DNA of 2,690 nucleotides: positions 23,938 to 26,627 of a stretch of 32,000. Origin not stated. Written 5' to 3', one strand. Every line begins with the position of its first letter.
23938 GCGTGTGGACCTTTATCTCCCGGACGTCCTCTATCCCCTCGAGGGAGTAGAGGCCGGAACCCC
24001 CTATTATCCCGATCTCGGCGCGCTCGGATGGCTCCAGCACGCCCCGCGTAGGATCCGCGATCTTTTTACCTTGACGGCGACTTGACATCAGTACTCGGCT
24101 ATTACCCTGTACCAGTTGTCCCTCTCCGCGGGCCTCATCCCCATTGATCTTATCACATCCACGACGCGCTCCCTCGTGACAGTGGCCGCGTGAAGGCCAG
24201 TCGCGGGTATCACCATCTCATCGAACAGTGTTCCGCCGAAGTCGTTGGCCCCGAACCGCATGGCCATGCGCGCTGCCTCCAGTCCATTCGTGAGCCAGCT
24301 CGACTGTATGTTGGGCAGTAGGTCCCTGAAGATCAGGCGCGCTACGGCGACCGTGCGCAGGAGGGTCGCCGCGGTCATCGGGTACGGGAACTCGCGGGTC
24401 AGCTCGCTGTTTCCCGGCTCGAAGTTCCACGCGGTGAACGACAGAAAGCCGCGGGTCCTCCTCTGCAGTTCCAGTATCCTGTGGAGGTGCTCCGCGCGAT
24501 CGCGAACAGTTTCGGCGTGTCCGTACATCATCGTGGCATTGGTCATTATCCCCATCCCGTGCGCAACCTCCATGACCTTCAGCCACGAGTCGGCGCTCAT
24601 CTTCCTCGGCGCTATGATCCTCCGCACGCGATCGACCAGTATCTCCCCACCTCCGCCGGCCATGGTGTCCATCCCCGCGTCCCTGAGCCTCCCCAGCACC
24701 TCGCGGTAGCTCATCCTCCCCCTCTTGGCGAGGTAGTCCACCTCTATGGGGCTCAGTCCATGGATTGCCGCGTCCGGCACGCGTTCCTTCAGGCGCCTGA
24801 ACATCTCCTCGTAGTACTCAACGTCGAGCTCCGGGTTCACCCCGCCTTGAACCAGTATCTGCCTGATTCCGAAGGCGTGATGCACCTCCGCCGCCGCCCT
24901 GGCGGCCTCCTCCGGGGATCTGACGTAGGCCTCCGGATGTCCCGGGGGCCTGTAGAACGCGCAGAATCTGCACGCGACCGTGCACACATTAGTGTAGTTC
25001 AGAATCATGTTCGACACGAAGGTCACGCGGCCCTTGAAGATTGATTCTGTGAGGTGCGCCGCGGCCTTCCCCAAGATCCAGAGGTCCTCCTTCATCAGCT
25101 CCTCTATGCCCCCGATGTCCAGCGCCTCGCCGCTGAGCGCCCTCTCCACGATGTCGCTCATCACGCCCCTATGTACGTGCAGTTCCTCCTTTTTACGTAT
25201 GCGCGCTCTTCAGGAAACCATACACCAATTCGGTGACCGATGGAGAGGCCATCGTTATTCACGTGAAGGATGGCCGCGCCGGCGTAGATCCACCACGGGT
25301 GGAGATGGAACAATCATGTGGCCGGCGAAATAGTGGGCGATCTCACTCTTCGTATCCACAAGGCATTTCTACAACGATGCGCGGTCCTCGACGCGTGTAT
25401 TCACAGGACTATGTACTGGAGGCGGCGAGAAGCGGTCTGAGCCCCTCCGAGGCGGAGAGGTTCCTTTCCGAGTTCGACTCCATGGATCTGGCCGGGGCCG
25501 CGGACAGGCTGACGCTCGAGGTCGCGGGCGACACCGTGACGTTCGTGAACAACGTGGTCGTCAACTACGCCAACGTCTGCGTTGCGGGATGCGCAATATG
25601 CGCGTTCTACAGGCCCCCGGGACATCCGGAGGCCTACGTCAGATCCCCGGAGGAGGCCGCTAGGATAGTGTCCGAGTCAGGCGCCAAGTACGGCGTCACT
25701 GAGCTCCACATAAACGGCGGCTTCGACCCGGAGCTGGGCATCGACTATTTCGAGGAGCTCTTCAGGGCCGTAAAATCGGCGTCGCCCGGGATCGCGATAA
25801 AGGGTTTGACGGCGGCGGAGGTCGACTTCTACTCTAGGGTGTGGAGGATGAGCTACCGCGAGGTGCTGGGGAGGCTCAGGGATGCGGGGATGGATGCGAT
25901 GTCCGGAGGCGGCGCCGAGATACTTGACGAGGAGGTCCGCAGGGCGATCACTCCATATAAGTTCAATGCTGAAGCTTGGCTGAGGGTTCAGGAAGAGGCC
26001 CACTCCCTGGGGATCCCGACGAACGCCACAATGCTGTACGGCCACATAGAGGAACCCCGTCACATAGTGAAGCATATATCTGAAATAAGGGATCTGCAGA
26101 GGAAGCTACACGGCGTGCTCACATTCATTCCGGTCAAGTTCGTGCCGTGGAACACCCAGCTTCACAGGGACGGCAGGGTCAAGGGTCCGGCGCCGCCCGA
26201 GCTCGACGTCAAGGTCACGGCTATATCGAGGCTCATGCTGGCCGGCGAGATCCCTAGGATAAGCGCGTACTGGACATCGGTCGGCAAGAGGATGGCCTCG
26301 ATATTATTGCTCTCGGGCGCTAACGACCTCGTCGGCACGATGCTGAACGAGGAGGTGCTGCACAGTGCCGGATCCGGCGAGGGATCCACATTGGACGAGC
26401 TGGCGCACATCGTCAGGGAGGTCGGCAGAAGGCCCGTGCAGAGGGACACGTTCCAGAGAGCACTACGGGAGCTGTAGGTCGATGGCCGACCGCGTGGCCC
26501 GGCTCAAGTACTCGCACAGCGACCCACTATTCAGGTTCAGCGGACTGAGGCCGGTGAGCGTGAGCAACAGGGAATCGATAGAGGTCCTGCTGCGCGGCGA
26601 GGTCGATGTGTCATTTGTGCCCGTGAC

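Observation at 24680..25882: Nested perfect inverted repeats (62 nt and 40 nt) embedded in the two divergent Mqn radical SAM paralogs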

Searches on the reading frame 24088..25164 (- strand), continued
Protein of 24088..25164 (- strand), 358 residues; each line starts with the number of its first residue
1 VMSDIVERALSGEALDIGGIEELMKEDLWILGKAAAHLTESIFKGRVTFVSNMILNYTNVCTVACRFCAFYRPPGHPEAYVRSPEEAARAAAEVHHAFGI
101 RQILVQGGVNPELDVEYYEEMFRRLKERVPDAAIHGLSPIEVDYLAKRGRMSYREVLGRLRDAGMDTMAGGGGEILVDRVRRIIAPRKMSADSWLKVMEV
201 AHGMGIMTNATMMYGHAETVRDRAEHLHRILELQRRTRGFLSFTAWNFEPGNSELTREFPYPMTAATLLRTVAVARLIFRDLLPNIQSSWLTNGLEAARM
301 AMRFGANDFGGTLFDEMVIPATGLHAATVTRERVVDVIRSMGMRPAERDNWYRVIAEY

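Call 48: search_solved_structures(query=window:24088-25164:-, max_evalue=0.00001, show_alignments=1)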
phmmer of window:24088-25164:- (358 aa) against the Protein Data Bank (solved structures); distinct sequences matched with E-value up to 0.00001: 1.
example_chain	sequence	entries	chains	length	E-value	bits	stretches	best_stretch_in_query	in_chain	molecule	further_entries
6xi9_A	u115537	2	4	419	1.6e-52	181.8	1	26-358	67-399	Aminodeoxyfutalosine synthase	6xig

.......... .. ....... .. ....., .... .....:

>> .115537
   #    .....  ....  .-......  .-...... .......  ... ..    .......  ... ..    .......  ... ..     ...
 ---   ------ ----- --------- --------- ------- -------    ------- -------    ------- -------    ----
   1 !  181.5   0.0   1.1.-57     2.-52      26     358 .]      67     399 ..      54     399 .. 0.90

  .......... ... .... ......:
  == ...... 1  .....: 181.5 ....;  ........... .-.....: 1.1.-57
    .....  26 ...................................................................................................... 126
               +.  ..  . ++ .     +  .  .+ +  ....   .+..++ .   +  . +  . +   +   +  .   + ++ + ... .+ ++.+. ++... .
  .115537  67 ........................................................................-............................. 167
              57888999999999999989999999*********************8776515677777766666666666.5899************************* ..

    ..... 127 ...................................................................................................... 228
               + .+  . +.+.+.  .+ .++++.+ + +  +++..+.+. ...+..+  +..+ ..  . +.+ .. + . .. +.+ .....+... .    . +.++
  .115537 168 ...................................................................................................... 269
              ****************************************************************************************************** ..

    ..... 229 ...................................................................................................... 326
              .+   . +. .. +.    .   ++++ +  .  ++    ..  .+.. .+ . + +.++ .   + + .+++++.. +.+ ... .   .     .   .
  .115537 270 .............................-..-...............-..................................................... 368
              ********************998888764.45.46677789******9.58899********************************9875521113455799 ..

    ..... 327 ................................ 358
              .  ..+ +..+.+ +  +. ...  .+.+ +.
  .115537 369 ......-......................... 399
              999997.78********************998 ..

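Call 56: find_encoding_contigs(protein=P0003, flank=2500, max_places=2)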
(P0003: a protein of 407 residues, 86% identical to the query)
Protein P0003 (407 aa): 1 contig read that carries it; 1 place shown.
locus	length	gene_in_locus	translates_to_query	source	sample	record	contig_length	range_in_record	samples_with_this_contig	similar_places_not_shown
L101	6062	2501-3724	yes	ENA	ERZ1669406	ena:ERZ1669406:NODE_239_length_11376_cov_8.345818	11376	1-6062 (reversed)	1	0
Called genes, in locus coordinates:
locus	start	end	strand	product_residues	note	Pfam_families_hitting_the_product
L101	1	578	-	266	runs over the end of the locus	PF02621:VitK2_biosynth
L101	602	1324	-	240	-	PF02621:VitK2_biosynth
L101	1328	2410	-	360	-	PF04055:Radical_SAM, PF19288:CofH_C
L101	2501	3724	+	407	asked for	PF04055:Radical_SAM, PF19288:CofH_C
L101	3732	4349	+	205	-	-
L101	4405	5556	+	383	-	PF07994:NAD_binding_5 (weak), PF01658:Inos-1-P_synth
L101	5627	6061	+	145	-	?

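Call 57: find_encoding_contigs(protein=P0006, flank=2500, max_places=2)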
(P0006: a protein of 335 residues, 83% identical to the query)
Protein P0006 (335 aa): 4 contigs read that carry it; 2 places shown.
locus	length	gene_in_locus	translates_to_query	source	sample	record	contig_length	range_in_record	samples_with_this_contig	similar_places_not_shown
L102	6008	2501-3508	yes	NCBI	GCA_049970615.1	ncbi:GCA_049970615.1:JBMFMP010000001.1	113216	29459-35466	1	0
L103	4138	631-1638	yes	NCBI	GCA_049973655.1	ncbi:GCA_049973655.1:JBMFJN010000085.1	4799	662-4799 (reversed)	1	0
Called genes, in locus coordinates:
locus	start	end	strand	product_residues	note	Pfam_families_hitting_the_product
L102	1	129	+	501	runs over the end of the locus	PF01568:Molydop_binding (faint), PF02885:Glycos_trans_3N, PF00591:Glycos_transf_3, PF07831:PYNP_C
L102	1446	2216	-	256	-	PF00795:CN_hydrolase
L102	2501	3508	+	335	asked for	PF04055:Radical_SAM, PF19288:CofH_C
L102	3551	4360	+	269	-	PF01048:PNP_UDP_1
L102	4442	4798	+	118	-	PF10015:ThermoDBP-RP_arch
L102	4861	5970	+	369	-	PF04055:Radical_SAM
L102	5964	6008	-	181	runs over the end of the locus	PF13489:Methyltransf_23 (weak), PF13847:Methyltransf_31, PF08241:Methyltransf_11, PF08242:Methyltransf_12, PF13649:Methyltransf_25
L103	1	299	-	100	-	PF16363:GDP_Man_Dehyd, PF01370:Epimerase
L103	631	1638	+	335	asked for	PF04055:Radical_SAM, PF19288:CofH_C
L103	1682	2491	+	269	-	PF01048:PNP_UDP_1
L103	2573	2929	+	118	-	PF10015:ThermoDBP-RP_arch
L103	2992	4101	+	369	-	PF04055:Radical_SAM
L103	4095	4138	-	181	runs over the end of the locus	PF13489:Methyltransf_23 (weak), PF13847:Methyltransf_31, PF08241:Methyltransf_11, PF08242:Methyltransf_12, PF13649:Methyltransf_25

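Call 58: find_encoding_contigs(protein=P0019, flank=2500, max_places=2)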
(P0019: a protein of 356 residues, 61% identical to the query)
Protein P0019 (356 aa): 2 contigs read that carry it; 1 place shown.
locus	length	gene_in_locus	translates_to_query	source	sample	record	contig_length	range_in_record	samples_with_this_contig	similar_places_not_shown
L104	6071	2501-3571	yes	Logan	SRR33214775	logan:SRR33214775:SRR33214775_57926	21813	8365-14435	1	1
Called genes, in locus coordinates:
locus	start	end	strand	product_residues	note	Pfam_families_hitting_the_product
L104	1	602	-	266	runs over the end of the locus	PF02621:VitK2_biosynth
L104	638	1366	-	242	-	PF02621:VitK2_biosynth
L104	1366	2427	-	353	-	PF04055:Radical_SAM, PF19288:CofH_C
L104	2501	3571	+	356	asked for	PF04055:Radical_SAM, PF19288:CofH_C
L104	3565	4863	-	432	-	PF00275:EPSP_synthase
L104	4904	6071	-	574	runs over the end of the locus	PF13292:DXP_synthase_N (weak), PF00456:Transketolase_N, PF02775:TPP_enzyme_C (faint), PF02779:Transket_pyr, PF02780:Transketolase_C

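Call 70: find_encoding_contigs(protein=P0023, flank=3000, max_places=1)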
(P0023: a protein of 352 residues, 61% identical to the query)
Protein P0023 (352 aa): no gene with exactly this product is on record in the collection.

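Call 71: find_encoding_contigs(protein=P0076, flank=3000, max_places=1)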
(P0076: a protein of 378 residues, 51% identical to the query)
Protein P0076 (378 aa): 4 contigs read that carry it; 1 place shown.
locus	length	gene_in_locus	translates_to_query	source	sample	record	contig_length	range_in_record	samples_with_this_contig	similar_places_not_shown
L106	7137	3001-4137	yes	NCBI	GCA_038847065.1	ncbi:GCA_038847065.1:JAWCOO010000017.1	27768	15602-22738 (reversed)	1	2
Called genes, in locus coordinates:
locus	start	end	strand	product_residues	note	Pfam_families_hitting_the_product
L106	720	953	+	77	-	-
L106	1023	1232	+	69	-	-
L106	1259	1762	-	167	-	PF00156:Pribosyltran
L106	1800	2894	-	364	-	PF04055:Radical_SAM, PF19288:CofH_C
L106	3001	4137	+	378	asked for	PF04055:Radical_SAM, PF19288:CofH_C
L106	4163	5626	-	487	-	PF20695:UbiD_N, PF01977:UbiD, PF20696:UbiD_C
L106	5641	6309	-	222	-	-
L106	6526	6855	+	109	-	-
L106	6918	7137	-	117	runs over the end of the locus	-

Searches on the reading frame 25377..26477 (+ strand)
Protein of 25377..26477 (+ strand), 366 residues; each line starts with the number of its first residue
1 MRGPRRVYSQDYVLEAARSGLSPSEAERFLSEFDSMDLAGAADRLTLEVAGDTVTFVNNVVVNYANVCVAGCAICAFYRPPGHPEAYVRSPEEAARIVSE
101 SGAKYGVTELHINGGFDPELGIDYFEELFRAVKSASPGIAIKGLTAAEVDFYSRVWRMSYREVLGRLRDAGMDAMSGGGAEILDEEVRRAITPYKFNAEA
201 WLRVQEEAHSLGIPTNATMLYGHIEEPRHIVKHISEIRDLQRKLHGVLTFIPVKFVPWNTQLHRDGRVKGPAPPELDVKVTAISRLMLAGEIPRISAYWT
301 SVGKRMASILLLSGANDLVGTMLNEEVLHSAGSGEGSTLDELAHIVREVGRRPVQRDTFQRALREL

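Call 5: search_protein_families(library=ncbifam, proteins=[window:25377-26477:+])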
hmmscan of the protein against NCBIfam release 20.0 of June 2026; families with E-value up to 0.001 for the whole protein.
window:25377-26477:+ (366 aa): 12 families
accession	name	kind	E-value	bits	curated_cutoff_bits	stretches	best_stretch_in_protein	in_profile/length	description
TIGR03699.1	menaquin_MqnC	equivalog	1.2e-114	382.7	428.1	1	21-360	3-339/342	cyclic dehypoxanthinyl futalosine synthase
TIGR00423.1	TIGR00423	subfamily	6.3e-99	331.1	260.25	1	54-362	1-309/310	CofH family radical SAM protein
TIGR03551.1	F420_cofH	equivalog_domain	1.1e-93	313.8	374.1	1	31-360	12-342/345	5-amino-6-(D-ribitylamino)uracil--L-tyrosine 4-hydroxyphenyl transferase CofH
NF005609.0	PRK07360.1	equivalog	6.3e-93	311.5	426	1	14-363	12-368/374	7,8-didemethyl-8-hydroxy-5-deazariboflavin synthase subunit CofH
TIGR03700.1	mena_SCO4494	equivalog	1.2e-92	310.6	434.55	1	21-360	11-348/351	aminofutalosine synthase MqnE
NF006687.0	PRK09234.1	equivalog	4.3e-80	270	1018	1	36-361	509-835/849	bifunctional FO biosynthesis protein CofGH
NF006276.0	PRK08444.1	equivalog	4.6e-72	243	560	1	28-364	19-351/353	aminofutalosine synthase MqnE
NF006277.0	PRK08445.1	equivalog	9.3e-71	238.5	576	1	34-361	17-343/348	dehypoxanthine futalosine cyclase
NF004580.0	PRK05926.1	equivalog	6.9e-63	213.1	583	1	32-354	42-363/370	hypothetical protein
TIGR03550.1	F420_cofG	equivalog_domain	6.4e-10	38.7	213.35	1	55-320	1-265/322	7,8-didemethyl-8-hydroxy-5-deazariboflavin synthase CofG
NF004884.0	PRK06245.1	equivalog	1.9e-09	36.8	209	1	51-119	8-73/340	7,8-didemethyl-8-hydroxy-5-deazariboflavin synthase subunit CofG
TIGR03956.1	rSAM_HydE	equivalog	5.7e-05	22.5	254.6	1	38-261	31-240/340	[FeFe] hydrogenase H-cluster radical SAM maturase HydE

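Call 6: search_protein_families(library=pfam, proteins=[window:25377-26477:+])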
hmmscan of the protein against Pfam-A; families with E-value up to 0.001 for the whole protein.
window:25377-26477:+ (366 aa): 2 families
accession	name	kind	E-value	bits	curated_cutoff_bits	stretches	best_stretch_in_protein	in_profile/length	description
PF19288.4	CofH_C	-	4.3e-17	62.5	27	1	245-358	2-114/125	CofH/MqnC C-terminal region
PF04055.27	Radical_SAM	-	1.8e-16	61.2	29.5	1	63-234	2-163/166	Radical SAM superfamily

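Call 15: find_related_loci(query=window:25377-26477:+, collection=metagenome_contigs, flank=3000)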
Query window:25377-26477:+ (366 aa) in metagenome_contigs; peptide patterns used: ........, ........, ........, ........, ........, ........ (x = any residue, [..] = any of these).
62 stretches matched a pattern; 12 encode a relative of the query (tblastn E <= 1e-3); 12 distinct loci.
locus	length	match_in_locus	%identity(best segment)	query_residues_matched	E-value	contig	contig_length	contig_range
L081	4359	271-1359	94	1-366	0e+0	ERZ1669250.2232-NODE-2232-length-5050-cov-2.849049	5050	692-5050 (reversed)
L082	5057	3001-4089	87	4-366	0e+0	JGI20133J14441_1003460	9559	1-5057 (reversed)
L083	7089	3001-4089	87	4-366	0e+0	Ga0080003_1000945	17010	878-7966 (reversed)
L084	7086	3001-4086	81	5-366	0e+0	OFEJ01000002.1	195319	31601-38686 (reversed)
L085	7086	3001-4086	81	5-366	0e+0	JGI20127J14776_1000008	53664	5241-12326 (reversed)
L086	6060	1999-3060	67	16-366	5e-164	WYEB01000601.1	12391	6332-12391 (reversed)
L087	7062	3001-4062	67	16-366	9e-164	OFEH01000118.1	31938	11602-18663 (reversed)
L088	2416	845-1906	66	16-366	2e-174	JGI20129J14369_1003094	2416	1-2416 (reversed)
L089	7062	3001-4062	66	16-366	3e-163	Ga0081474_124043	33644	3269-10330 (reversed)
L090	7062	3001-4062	66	16-366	9e-163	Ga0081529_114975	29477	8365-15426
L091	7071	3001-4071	66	13-366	1e-161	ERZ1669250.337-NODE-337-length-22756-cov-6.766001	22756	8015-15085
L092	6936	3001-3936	38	51-366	1e-65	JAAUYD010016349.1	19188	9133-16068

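Call 22: find_homologous_proteins(query=window:25377-26477:+, max_evalue=1e-40)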
Query window:25377-26477:+ (366 aa): 2442 proteins with E <= 1e-40 among 8000 candidates; the best 120 are listed.
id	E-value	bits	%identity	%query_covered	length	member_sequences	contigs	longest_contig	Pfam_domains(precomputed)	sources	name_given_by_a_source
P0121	3.1e-230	781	96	98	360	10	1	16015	PF04055.28,PF19288.5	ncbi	-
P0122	6.1e-213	724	87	98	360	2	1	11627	PF04055.28,PF19288.5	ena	-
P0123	2.0e-207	706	87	98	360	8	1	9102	PF04055.28,PF19288.5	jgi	jgi:CofH subfamily radical SAM domain protein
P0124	3.3e-202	689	83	98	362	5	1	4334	PF04055.28,PF19288.5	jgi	jgi:CofH subfamily radical SAM domain protein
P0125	1.2e-196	671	81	99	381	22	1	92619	PF04055.28,PF19288.5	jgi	jgi:CofH subfamily radical SAM domain protein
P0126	5.0e-186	636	82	92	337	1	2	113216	PF04055.28,PF19288.5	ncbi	ncbi:MAG: CofH family radical SAM protein [Conexivisphaera sp.]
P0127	1.3e-185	635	82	92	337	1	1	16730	PF04055.28,PF19288.5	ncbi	ncbi:MAG: CofH family radical SAM protein [Conexivisphaera sp.]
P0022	1.4e-173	595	76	97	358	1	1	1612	PF04055.28,PF19288.5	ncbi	ncbi:MAG: radical SAM protein [Conexivisphaera sp.]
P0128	5.0e-156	537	66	97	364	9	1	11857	PF04055.28,PF19288.5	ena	-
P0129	6.4e-156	537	68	97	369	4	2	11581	PF04055.28,PF19288.5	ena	-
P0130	1.6e-154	532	65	97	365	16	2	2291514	PF04055.28,PF19288.5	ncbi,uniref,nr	ncbi:CofH family radical SAM protein [Vulcanisaeta sp. JCM 16161]|uniref:CofH family radical SAM pro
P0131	2.7e-153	528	66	96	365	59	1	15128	PF04055.28,PF19288.5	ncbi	ncbi:MAG: CofH family radical SAM protein [Caldivirga sp.]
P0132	3.6e-152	525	66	98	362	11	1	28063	PF04055.28,PF19288.5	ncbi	ncbi:MAG: CofH family radical SAM protein [Vulcanisaeta sp.]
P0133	3.9e-152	524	64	97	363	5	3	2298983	PF04055.28,PF19288.5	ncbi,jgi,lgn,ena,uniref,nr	ncbi:MAG: CofH family radical SAM protein [Vulcanisaeta sp.]|uniref:Radical SAM domain protein n=1 T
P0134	3.1e-149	515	65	97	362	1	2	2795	PF04055.28,PF19288.5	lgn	-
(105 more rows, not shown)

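Call 49: search_solved_structures(query=window:25377-26477:+, max_evalue=0.00001)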
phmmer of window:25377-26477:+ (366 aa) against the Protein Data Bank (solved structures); distinct sequences matched with E-value up to 0.00001: 1.
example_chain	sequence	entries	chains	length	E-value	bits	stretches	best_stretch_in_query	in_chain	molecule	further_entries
6xi9_A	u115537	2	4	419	3.3e-51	177.6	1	43-362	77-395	Aminodeoxyfutalosine synthase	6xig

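Call 59: find_encoding_contigs(protein=P0126, flank=2500, max_places=3)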
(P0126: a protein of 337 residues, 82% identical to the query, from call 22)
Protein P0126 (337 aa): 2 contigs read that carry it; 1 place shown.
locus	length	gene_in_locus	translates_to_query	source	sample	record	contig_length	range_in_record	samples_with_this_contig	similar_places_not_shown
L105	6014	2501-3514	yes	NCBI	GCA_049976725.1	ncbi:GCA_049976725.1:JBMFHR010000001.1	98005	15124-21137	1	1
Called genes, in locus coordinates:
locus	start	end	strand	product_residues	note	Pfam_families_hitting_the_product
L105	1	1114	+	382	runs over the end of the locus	PF00465:Fe-ADH, PF13685:Fe-ADH_2, PF25137:ADH_Fe_C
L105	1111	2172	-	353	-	PF04055:Radical_SAM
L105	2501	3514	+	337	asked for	PF04055:Radical_SAM, PF19288:CofH_C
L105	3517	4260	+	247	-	PF02621:VitK2_biosynth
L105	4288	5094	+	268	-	PF02621:VitK2_biosynth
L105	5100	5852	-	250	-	PF01061:ABC2_membrane (weak)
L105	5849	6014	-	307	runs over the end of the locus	PF00005:ABC_tran, PF13304:AAA_21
